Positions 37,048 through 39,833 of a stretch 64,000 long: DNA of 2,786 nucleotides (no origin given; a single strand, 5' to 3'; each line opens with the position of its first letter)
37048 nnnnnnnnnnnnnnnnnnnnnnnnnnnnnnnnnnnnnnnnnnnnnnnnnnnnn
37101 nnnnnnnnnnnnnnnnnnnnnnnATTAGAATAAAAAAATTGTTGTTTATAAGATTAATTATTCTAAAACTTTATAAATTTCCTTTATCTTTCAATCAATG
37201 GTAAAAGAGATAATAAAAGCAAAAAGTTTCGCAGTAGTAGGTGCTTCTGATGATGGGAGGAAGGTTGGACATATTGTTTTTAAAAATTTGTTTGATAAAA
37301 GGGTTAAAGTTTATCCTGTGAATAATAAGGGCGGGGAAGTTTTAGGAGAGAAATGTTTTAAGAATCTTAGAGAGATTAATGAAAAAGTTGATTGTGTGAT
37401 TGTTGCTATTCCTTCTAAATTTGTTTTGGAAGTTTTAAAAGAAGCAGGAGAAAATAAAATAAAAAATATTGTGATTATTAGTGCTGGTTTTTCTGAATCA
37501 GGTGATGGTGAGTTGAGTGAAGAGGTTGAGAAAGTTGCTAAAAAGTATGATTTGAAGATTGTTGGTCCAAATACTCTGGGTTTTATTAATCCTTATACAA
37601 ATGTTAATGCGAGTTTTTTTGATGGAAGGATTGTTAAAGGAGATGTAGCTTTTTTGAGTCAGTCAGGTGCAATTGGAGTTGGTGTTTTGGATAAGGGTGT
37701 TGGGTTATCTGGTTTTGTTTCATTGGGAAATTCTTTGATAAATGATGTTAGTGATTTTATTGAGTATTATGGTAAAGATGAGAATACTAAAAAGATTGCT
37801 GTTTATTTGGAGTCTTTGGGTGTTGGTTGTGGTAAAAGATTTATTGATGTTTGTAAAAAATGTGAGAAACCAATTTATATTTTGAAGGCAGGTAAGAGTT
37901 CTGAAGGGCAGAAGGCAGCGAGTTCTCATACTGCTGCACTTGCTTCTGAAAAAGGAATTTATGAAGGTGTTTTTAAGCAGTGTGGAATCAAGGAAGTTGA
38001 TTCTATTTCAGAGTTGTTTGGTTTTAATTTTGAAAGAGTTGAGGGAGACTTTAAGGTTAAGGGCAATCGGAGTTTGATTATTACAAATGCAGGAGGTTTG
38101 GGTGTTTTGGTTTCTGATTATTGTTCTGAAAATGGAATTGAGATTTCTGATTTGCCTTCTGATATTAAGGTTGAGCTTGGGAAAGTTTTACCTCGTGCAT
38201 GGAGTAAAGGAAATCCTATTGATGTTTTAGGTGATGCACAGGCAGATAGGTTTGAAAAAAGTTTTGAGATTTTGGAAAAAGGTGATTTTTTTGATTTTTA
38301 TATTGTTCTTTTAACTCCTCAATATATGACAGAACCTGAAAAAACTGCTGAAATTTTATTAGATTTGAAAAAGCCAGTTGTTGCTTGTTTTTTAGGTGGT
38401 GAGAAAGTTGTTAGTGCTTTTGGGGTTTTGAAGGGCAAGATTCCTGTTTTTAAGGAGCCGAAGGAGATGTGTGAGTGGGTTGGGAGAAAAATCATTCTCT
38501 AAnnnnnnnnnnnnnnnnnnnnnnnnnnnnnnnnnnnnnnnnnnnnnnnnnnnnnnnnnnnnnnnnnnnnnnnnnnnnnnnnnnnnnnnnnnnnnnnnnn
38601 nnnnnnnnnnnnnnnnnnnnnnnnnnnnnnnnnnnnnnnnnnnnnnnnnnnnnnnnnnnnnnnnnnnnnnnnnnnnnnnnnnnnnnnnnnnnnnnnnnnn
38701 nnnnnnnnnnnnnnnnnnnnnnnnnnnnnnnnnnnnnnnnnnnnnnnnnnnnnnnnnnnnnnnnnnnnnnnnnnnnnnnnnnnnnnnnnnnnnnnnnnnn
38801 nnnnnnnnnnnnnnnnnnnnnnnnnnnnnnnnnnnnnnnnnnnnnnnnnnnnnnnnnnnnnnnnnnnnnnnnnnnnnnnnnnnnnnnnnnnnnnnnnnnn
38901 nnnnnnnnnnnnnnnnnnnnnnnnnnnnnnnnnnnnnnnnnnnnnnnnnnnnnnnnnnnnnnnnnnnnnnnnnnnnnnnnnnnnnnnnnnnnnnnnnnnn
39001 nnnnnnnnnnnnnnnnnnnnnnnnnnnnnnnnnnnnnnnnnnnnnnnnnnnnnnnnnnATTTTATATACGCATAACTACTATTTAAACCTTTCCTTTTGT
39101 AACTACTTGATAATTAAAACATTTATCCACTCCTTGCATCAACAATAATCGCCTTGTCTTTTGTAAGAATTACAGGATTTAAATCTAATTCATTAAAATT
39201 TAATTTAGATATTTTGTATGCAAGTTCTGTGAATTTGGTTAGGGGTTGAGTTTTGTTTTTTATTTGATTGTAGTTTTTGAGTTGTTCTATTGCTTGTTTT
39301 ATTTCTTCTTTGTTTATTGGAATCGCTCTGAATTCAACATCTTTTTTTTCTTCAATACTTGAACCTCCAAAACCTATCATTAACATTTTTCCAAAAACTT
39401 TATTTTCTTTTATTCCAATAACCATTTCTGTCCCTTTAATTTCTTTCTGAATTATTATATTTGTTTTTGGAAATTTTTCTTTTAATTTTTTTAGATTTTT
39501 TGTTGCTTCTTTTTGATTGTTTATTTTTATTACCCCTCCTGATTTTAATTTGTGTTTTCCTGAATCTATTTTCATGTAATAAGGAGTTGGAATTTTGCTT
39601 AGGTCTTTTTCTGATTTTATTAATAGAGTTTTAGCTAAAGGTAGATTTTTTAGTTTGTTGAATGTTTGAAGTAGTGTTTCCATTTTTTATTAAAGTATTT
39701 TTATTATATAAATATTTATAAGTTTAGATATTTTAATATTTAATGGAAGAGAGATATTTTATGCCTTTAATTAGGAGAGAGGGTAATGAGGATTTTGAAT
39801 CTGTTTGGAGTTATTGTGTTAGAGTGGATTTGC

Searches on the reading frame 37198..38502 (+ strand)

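Call 13: search_protein_families(library=ncbifam, proteins=[window:37198-38502:+], max_evalue=0.01)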
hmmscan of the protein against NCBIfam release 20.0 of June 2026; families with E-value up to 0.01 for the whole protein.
window:37198-38502:+ (434 aa): 7 families
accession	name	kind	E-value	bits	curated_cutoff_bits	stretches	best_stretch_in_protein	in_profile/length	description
TIGR02717.1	AcCoA-syn-alpha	equivalog_domain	5.4e-124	414.3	567.15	1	3-423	2-435/447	acetate--CoA ligase alpha subunit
NF045494.1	AcCoALig_Archglob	equivalog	1.2e-78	265.2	1200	1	3-423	219-651/665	acetate--CoA ligase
NF045493.1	HydDutCoALig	equivalog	9.1e-77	259.2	1300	1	5-410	6-424/698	4-hydroxybutyrate--CoA ligase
NF045492.1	HydPropCoALig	equivalog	2.6e-69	234.3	1300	1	4-420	250-682/700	3-hydroxypropionate--CoA ligase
TIGR01019.1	sucCoAalpha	subfamily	2e-13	50.4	353.2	1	43-272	40-277/286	succinate--CoA ligase subunit alpha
NF004230.0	PRK05678.1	equivalog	6.4e-13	48.6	336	1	44-271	43-278/291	succinate--CoA ligase subunit alpha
TIGR00503.1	prfC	equivalog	0.0028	16.1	466.95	1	178-241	140-203/527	peptide chain release factor 3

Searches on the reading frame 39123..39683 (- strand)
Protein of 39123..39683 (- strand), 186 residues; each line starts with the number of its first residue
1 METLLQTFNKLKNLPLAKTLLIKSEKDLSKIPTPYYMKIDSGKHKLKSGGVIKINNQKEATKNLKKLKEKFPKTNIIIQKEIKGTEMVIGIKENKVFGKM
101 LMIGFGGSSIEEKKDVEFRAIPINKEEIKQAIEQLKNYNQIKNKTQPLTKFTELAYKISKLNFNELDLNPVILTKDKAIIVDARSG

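Call 48: search_protein_families(library=pfam, proteins=[window:39123-39683:-], max_evalue=0.001)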
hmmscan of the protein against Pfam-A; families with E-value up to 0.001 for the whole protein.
window:39123-39683:- (186 aa): 2 families
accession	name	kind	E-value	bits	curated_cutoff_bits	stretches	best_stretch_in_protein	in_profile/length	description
PF13549.11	ATP-grasp_5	-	1.2e-23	84.1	27.6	1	23-184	33-218/221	ATP-grasp domain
PF24948.1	Citrate_synth_N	-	1.9e-05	24.6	83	1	84-183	115-216/232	ATP-citrate synthase ATP-grasp domain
